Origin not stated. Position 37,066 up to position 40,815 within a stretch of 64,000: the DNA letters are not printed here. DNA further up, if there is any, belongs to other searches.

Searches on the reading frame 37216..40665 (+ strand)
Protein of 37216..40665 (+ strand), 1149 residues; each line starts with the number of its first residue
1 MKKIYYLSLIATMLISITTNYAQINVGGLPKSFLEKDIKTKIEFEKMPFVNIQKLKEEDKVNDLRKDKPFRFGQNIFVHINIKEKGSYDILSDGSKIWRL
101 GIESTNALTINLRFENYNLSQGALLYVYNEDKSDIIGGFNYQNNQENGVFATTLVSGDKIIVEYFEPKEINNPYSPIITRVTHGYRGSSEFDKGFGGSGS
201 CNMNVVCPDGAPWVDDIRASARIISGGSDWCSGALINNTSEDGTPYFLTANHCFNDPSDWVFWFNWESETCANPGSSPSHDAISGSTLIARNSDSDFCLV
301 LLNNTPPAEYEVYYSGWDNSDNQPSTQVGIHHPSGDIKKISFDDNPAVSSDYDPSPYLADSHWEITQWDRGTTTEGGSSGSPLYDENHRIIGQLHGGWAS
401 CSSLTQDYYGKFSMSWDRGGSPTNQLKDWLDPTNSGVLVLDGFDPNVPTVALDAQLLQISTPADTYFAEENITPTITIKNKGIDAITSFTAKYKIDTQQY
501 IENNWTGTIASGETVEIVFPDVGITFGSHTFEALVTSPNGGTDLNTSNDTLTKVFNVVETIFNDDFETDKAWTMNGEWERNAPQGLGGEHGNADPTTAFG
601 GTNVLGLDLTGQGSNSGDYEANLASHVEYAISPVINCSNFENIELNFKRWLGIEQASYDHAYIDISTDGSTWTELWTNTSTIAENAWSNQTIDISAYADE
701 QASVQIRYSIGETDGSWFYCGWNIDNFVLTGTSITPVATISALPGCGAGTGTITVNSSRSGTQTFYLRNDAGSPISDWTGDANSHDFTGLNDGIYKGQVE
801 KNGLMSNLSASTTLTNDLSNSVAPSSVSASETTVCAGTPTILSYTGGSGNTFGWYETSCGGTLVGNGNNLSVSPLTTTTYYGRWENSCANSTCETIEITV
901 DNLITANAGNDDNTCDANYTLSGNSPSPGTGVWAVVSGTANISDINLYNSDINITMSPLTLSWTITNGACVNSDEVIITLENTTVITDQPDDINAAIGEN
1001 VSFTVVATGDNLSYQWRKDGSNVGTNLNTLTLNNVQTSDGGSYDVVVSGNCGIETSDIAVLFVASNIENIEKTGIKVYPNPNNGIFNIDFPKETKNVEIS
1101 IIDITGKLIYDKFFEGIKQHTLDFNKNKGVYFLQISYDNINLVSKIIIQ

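Call 82: search_protein_families(library=pfam, proteins=[window:37216-40665:+], max_evalue=0.001)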
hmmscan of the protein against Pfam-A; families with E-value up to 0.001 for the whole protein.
window:37216-40665:+ (1149 aa): 7 families
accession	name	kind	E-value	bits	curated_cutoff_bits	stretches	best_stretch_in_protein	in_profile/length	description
PF18962.6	Por_Secre_tail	-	4.9e-13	49.6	27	1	1077-1148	1-75/75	Secretion system C-terminal sorting domain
PF19081.6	Ig_7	-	3.4e-12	46.9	27.3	1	825-900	5-82/84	Ig-like domain CHU_C associated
PF13927.12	Ig_3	-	3.1e-07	31.2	30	1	985-1048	3-77/78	Immunoglobulin domain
PF13365.12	Trypsin_2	-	4.6e-07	31.1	27.6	1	231-392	1-143/144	Trypsin-like peptidase domain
PF07679.22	I-set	-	6.4e-07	29.8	23.7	1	986-1059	3-87/90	Immunoglobulin I-set domain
PF07705.17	CARDB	-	1.2e-05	25.9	22.7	1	459-553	8-101/101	CARDB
PF13895.12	Ig_2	-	0.00086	19.9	27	0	985-1048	3-64/79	Immunoglobulin domain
